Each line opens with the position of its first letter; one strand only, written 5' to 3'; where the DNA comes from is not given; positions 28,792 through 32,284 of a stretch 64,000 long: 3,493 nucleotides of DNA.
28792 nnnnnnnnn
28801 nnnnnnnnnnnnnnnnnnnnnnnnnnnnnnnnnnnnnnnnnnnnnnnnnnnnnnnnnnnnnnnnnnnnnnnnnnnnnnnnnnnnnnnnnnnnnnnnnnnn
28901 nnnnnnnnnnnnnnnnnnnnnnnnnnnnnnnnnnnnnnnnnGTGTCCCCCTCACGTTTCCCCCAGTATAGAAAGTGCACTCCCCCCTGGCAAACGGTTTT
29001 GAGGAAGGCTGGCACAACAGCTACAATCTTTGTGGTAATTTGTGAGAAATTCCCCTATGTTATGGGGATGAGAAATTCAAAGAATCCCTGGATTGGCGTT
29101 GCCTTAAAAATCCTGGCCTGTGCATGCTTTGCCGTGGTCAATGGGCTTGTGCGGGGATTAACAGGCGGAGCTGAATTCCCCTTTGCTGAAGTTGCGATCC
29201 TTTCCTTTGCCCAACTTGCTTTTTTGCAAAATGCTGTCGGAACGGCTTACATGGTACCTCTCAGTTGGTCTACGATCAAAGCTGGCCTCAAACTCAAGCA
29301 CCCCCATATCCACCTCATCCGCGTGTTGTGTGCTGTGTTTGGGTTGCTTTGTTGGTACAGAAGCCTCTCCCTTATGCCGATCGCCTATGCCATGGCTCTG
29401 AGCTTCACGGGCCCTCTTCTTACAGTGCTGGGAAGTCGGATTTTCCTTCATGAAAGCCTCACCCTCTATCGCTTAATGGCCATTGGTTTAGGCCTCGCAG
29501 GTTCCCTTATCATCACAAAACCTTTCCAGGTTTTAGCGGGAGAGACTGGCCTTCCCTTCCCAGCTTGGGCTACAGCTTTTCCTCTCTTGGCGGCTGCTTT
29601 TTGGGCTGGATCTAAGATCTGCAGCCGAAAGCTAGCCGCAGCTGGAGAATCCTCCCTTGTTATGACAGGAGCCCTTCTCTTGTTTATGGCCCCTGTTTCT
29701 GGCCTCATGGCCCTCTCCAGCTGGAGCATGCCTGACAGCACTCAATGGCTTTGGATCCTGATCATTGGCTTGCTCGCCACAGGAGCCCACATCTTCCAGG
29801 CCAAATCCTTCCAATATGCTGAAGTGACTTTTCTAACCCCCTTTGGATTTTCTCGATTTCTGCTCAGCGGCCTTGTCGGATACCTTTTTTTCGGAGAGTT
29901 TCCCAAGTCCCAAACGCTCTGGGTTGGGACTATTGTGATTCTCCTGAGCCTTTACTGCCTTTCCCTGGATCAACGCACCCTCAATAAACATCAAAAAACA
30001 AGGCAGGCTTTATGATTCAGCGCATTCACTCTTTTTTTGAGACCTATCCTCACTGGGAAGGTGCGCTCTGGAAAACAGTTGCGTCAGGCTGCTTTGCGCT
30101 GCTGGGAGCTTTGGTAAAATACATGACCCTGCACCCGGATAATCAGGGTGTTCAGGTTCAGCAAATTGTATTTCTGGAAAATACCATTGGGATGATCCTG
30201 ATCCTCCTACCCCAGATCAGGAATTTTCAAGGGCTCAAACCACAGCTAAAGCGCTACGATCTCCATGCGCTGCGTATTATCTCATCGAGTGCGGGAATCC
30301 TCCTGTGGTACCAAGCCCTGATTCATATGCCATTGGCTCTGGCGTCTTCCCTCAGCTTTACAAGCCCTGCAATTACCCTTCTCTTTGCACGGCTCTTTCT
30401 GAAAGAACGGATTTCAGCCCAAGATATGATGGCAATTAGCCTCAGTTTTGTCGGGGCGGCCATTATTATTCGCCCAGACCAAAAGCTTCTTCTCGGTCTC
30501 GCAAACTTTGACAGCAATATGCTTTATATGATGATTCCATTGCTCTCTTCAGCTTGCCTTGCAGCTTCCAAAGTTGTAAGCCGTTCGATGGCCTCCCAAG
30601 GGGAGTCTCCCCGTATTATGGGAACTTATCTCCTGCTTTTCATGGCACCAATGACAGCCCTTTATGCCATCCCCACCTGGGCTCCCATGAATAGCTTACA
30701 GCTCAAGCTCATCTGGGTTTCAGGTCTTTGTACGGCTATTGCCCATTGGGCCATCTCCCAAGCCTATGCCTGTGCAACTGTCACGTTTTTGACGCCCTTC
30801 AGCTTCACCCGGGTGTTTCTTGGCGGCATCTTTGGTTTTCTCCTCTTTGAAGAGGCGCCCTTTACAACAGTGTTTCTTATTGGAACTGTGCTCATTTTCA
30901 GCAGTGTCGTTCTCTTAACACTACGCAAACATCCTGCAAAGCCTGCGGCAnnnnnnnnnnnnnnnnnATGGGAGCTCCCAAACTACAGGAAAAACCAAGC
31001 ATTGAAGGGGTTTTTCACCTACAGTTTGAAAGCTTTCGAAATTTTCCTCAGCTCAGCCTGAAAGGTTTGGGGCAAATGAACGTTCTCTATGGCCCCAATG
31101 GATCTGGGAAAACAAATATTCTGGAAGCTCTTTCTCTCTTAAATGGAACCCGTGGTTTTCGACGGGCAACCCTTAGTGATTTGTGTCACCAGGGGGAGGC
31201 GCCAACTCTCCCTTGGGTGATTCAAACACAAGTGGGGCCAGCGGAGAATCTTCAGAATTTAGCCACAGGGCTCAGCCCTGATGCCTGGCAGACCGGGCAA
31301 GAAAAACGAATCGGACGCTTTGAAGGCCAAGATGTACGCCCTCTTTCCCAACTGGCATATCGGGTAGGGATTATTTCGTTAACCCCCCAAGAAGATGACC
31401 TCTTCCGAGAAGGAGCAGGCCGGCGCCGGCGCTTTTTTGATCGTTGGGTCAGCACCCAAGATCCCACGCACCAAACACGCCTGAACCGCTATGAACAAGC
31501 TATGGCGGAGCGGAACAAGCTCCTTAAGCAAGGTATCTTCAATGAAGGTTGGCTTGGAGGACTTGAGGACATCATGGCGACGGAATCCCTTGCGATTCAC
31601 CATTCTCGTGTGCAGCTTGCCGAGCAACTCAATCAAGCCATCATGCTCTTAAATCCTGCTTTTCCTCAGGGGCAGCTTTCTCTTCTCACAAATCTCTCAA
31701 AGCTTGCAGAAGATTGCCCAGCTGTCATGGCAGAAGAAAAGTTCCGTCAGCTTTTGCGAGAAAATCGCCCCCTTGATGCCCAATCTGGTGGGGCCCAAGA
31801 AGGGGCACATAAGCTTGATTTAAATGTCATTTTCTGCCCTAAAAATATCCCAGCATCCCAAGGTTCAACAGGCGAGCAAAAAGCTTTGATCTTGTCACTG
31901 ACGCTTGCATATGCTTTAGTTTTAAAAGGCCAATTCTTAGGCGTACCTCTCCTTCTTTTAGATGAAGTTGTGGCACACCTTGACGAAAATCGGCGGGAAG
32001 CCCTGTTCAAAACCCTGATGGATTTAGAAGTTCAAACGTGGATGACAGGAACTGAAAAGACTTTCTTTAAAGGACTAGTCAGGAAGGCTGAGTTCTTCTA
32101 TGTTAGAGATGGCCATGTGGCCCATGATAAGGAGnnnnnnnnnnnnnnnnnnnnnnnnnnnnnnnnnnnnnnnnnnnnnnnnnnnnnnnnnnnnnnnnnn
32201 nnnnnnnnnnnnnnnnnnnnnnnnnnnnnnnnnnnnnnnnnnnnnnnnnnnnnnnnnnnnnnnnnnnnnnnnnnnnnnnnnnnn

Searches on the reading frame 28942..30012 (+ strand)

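Call 65: search_protein_families(library=pfam, proteins=[window:28942-30012:+], max_evalue=0.001)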
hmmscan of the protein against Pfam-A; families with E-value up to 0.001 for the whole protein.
window:28942-30012:+ (357 aa): 1 family
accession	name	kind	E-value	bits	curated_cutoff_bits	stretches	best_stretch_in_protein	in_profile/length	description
PF00892.27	EamA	-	5.2e-21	75.8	28.2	2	73-192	12-134/135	EamA-like transporter family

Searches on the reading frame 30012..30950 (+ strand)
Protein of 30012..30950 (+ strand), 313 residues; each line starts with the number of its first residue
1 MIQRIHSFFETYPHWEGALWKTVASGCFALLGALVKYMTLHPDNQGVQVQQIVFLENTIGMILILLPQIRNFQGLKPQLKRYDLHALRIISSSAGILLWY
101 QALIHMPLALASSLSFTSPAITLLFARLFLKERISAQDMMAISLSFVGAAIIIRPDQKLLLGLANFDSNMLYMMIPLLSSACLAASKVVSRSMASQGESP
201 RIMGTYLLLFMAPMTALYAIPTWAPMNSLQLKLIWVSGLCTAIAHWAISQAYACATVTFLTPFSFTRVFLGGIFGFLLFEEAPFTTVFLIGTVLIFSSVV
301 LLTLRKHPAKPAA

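Call 66: search_protein_families(library=pfam, proteins=[window:30012-30950:+], max_evalue=0.001)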
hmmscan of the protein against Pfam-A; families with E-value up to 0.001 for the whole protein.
window:30012-30950:+ (313 aa): 2 families
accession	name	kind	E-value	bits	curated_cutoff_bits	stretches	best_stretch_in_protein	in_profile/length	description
PF00892.27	EamA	-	3e-17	63.6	28.2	1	17-153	3-134/135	EamA-like transporter family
PF05653.20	Mg_trans_NIPA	-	2.2e-05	24.2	26.2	0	93-153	60-120/295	Magnesium transporter NIPA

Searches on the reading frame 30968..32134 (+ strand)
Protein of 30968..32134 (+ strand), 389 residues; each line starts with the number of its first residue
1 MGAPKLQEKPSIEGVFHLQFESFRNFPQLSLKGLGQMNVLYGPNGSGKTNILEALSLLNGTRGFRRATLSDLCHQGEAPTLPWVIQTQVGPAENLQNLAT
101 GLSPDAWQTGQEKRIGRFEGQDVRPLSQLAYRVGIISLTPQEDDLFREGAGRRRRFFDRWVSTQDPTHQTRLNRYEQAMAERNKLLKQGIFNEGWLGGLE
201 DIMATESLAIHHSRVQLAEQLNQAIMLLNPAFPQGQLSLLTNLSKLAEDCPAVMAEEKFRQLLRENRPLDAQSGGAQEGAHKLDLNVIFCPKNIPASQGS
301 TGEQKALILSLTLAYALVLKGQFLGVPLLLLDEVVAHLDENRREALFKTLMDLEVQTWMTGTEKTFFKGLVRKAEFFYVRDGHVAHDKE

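Call 66: search_protein_families(library=pfam, proteins=[window:30968-32134:+], max_evalue=0.001)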
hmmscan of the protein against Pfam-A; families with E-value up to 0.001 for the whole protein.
window:30968-32134:+ (389 aa): 6 families
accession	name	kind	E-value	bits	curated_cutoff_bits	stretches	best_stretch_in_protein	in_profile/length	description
PF02463.25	SMC_N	-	5.1e-18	65.7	40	2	17-76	4-69/220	RecF/RecN/SMC N terminal domain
PF13304.12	AAA_21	-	1.3e-12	48.9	27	1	37-61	1-25/304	AAA domain, putative AbiEii toxin, Type IV TA system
PF13476.12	AAA_23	-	1.2e-05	26.4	27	1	20-57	7-41/201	AAA domain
PF13175.12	AAA_15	-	0.00016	21.9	32.1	0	34-60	24-48/374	AAA ATPase domain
PF13166.12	AAA_13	-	0.00023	20.4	36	1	21-59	3-40/713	AAA domain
PF13558.12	SbcC_Walker_B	-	0.00081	20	27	0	297-350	31-88/90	SbcC/RAD50-like, Walker B motif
